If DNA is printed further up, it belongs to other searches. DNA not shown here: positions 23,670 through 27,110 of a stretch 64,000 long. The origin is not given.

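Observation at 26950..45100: Unassigned hierarchical super-repeat in the 7,246-aa lipoprotein: 14 alternating a/b modules interleaved with >=16 FN3-like domains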

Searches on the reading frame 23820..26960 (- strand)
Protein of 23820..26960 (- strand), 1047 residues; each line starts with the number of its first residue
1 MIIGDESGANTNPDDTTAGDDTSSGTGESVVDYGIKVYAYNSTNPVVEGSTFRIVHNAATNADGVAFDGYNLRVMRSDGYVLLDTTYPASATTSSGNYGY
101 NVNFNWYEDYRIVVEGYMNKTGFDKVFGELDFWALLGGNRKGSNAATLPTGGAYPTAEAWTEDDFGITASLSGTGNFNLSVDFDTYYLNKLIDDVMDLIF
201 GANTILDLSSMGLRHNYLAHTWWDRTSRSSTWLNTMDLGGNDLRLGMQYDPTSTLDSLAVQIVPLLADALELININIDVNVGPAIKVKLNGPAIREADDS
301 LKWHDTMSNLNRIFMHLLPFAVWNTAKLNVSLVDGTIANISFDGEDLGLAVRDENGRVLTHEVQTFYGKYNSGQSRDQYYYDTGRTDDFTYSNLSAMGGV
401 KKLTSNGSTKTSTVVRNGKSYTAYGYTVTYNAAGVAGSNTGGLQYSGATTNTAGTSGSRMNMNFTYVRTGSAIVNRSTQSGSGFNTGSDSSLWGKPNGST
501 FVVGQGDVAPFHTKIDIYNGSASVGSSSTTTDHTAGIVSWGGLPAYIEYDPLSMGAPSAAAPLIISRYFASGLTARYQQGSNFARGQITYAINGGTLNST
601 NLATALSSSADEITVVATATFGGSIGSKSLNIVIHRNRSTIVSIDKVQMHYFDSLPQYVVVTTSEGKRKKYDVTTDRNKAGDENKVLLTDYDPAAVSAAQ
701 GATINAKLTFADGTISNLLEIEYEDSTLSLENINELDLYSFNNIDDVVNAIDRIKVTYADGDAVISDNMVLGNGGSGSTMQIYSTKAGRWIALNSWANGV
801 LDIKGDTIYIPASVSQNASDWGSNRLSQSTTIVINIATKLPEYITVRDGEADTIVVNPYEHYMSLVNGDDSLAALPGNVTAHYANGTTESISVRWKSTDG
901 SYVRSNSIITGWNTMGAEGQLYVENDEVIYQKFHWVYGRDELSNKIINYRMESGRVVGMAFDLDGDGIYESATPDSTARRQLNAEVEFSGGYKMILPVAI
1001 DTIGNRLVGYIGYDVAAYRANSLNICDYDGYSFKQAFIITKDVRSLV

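Call 55: search_protein_families(library=pfam, proteins=[window:23820-26960:-], max_evalue=1)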
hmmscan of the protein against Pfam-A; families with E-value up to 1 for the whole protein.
window:23820-26960:- (1047 aa): 3 families
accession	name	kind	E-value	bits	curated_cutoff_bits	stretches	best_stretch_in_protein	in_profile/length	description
PF07532.17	Big_4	-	2.9e-07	30.4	22.1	1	873-898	14-39/59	Bacterial Ig-like domain (group 4)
PF24039.1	DUF7348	-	0.046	14.4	27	1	58-83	11-34/70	Domain of unknown function (DUF7348)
PF23487.1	Ig_TMEM132_6th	-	0.13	12.6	27.8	1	698-734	40-76/116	TMEM132 sixth domain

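Call 88: search_solved_structures(query=window:23820-26960:-, max_evalue=1)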
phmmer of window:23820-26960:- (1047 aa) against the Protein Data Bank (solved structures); distinct sequences matched with E-value up to 1: 5.
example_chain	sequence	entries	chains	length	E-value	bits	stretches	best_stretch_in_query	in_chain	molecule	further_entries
4jfh_D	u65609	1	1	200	0.41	11.8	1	651-726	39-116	alpha24 TCR allele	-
4jfe_D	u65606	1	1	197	0.42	11.8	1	651-725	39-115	High Affinity TCR Alpha Chain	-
4jff_D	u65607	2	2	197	0.42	11.8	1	651-725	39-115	High Affinity TCR Alpha Chain | Alpha chain of engineered high affinity T-cell receptor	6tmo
6eqb_D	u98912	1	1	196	0.42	11.8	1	651-725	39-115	High Affinity Mel5 TCR, alpha chain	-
4jfd_D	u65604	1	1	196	0.42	11.8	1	651-725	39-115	High Affinity TCR Alpha Chain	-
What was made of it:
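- On Fibrillar adhesin: The C-terminal 1,047 aa gave only a partial Big_4 match and no PDB sequence hit (calls 55, 88).
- The C-terminal region has no informative match (calls 55, 88).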
